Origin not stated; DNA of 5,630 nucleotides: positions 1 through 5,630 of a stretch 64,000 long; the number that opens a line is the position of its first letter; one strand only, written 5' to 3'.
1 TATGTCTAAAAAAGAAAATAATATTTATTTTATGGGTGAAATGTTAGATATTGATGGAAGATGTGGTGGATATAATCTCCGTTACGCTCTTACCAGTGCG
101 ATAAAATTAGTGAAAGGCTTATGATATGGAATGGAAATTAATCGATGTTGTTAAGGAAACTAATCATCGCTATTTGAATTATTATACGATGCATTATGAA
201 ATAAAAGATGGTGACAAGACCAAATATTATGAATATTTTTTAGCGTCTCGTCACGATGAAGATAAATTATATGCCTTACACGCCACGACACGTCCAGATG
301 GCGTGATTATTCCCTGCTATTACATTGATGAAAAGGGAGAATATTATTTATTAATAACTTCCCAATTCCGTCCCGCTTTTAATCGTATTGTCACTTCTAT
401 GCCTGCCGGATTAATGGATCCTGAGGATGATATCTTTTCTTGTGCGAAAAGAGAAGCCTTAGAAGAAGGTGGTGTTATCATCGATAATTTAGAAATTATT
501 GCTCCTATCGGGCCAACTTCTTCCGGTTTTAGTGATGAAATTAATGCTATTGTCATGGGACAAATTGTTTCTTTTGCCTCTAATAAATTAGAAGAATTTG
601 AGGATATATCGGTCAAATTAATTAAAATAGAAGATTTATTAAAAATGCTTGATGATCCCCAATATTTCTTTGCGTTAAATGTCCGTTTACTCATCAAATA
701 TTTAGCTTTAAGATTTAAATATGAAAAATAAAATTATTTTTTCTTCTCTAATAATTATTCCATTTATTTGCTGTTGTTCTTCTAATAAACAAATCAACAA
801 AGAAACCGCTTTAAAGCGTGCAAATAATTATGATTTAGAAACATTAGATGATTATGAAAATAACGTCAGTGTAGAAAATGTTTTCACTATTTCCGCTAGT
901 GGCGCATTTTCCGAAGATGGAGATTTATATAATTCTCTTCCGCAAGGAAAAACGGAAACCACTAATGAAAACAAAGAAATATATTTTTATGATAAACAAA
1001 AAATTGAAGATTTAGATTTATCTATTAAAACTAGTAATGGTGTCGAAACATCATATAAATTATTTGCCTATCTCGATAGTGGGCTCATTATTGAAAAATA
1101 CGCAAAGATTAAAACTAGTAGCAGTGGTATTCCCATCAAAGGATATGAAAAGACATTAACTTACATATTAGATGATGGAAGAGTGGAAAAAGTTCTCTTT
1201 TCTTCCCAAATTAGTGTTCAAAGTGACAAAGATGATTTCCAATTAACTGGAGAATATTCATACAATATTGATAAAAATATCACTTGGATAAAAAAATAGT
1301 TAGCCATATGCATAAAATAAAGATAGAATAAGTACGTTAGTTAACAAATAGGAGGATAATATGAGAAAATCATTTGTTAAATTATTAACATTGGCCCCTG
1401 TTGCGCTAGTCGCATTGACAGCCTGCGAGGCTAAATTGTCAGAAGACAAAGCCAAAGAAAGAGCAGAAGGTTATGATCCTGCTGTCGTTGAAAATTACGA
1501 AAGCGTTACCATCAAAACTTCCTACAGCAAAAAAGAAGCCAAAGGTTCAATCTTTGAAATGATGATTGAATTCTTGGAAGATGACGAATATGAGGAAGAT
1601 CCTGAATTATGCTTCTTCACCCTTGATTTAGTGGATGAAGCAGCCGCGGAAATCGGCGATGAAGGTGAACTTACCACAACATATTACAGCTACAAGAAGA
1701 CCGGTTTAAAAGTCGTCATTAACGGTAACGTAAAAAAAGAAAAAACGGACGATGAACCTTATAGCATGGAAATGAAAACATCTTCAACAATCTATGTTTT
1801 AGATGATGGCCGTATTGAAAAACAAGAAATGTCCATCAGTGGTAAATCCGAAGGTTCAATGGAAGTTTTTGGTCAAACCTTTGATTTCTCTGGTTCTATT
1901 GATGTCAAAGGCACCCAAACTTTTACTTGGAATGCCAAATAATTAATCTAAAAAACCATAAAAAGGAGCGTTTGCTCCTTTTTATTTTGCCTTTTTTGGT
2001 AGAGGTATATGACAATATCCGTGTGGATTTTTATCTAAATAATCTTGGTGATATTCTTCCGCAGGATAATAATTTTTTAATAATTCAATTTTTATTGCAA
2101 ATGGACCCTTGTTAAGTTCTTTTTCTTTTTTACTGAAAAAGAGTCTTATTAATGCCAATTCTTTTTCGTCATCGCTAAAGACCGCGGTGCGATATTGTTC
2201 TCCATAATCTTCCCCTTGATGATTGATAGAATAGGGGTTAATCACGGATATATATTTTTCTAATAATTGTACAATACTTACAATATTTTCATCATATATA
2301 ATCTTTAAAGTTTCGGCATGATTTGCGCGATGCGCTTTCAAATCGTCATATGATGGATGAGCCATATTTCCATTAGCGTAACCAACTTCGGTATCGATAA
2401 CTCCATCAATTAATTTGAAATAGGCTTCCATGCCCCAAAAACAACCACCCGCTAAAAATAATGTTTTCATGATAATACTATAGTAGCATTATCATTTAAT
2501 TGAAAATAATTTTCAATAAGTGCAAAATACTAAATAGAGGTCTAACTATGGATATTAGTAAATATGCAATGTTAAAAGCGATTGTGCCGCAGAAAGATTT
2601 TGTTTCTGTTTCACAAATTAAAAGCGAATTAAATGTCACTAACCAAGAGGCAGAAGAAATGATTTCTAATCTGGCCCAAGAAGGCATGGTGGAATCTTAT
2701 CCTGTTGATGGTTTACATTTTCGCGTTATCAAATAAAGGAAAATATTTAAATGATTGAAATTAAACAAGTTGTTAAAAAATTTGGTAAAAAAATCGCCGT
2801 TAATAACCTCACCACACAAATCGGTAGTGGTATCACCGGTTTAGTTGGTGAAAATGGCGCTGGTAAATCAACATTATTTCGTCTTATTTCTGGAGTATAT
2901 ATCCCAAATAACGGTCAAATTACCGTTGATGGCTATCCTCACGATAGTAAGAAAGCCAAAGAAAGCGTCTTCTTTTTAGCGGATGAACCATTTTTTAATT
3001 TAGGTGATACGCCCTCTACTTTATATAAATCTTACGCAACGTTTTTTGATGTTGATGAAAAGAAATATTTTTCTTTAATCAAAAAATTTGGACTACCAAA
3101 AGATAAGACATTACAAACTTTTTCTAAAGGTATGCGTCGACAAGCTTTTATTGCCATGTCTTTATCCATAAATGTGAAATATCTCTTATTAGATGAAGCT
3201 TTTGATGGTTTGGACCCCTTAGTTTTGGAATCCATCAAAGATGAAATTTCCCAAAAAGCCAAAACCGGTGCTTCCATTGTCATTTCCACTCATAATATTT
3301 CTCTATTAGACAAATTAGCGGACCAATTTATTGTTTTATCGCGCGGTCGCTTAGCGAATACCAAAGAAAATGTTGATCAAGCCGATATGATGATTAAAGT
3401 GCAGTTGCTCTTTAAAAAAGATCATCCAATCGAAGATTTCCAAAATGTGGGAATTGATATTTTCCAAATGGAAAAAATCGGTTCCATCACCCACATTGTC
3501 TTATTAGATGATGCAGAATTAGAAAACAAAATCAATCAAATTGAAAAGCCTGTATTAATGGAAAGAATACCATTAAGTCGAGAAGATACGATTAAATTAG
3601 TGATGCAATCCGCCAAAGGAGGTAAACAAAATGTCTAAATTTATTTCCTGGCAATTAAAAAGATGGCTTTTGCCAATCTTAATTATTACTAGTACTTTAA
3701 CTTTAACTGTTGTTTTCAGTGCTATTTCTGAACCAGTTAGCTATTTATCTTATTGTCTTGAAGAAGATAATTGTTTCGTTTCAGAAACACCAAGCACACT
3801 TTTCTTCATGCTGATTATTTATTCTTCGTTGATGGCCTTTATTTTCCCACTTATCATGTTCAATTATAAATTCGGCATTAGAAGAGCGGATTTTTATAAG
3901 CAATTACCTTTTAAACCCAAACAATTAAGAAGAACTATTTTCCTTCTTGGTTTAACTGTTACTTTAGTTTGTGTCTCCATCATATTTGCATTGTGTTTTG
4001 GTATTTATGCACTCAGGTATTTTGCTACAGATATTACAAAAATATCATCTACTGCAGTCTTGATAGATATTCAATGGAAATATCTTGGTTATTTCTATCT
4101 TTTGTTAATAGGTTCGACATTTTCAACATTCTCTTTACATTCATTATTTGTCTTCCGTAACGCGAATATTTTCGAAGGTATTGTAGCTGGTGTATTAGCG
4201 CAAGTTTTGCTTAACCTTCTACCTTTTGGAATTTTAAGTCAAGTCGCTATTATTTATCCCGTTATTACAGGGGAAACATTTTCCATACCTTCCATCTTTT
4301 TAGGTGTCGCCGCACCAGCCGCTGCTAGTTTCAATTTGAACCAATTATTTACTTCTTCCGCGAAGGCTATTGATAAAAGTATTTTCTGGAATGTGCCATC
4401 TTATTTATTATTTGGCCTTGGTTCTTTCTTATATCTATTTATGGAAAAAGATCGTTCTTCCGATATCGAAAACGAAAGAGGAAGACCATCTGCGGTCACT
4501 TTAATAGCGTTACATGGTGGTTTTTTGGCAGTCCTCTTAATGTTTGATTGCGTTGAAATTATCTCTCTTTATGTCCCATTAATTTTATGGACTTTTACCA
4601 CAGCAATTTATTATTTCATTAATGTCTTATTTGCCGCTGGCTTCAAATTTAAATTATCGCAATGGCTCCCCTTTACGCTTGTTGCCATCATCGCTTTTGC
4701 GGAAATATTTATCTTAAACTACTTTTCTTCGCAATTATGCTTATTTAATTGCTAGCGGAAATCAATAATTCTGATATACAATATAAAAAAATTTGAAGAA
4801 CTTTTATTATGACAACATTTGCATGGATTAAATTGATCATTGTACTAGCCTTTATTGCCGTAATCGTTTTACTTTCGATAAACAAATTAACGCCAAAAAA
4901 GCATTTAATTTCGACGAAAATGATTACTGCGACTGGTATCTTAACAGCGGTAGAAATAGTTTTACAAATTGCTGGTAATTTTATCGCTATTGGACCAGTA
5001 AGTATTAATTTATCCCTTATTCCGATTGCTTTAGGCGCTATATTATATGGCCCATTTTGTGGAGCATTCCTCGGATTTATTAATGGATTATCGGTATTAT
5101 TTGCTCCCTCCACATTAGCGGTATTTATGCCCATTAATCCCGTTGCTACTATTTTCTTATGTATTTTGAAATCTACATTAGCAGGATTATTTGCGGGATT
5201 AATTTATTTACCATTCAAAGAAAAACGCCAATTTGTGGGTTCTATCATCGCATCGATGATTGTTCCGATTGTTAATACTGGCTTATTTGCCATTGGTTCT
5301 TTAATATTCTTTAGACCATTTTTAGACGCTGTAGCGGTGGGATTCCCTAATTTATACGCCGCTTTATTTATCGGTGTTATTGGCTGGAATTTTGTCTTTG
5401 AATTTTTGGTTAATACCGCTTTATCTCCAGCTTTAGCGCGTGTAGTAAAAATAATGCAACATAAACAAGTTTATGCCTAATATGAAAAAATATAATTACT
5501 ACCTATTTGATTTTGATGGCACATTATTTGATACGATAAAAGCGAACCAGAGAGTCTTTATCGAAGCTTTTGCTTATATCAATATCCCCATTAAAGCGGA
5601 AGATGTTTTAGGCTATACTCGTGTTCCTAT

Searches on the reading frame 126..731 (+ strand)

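Call 58: search_protein_families(library=pfam, proteins=[window:126-731:+], max_evalue=0.001)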
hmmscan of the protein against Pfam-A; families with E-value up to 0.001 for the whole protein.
window:126-731:+ (201 aa): 1 family
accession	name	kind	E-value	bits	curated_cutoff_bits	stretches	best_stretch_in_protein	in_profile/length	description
PF00293.34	NUDIX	-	1.8e-08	34.9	21.1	1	64-129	8-70/134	NUDIX domain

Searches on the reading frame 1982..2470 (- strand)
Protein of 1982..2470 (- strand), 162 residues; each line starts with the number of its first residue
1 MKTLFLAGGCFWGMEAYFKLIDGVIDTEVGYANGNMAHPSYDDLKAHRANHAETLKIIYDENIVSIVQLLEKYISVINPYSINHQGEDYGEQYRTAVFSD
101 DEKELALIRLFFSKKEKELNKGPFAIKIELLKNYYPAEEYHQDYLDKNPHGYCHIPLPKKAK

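Call 58: search_protein_families(library=pfam, proteins=[window:1982-2470:-], max_evalue=0.001)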
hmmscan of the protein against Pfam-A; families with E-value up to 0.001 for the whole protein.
window:1982-2470:- (162 aa): 1 family
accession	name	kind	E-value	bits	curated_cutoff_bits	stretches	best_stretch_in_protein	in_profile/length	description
PF01625.27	PMSR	-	3.4e-53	180.4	23.7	1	4-154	2-153/153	Peptide methionine sulfoxide reductase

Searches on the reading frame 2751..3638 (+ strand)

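Call 58: search_protein_families(library=pfam, proteins=[window:2751-3638:+], max_evalue=0.001)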
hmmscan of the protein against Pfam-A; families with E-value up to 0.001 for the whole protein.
window:2751-3638:+ (295 aa): 3 families
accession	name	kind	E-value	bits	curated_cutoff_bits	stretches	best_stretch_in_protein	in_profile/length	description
PF00005.33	ABC_tran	-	6.5e-20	72.6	25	1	22-151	6-136/137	ABC transporter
PF13304.12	AAA_21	-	5.6e-13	50.1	27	1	120-187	234-304/304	AAA domain, putative AbiEii toxin, Type IV TA system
PF13401.12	AAA_22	-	0.00055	20.7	27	0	26-177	5-119/130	AAA domain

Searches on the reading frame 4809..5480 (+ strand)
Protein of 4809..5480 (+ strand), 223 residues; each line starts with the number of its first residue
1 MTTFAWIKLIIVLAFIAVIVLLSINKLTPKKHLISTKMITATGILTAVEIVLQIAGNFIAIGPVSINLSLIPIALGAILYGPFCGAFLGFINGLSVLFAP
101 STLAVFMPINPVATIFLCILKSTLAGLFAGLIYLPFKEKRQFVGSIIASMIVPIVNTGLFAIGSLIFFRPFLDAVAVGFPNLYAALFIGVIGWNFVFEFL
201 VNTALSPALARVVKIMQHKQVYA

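Call 58: search_protein_families(library=pfam, proteins=[window:4809-5480:+], max_evalue=0.001)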
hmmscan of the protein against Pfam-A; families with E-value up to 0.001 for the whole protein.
window:4809-5480:+ (223 aa): 4 families
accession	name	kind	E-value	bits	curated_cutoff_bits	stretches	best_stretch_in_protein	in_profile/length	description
PF12822.12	ECF_trnsprt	-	1.8e-13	51.3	30.7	1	37-206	1-165/169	ECF transporter, substrate-specific component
PF09515.15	Thia_YuaJ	-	6e-05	23.7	25.8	1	40-157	2-120/177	Thiamine transporter protein (Thia_YuaJ)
PF07155.17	ECF-ribofla_trS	-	9.9e-05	22.8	26.7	1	34-189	2-160/172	ECF-type riboflavin transporter, S component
PF07694.17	5TM-5TMR_LYT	-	0.00036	20.6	24.6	0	32-175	12-141/169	5TMR of 5TMR-LYT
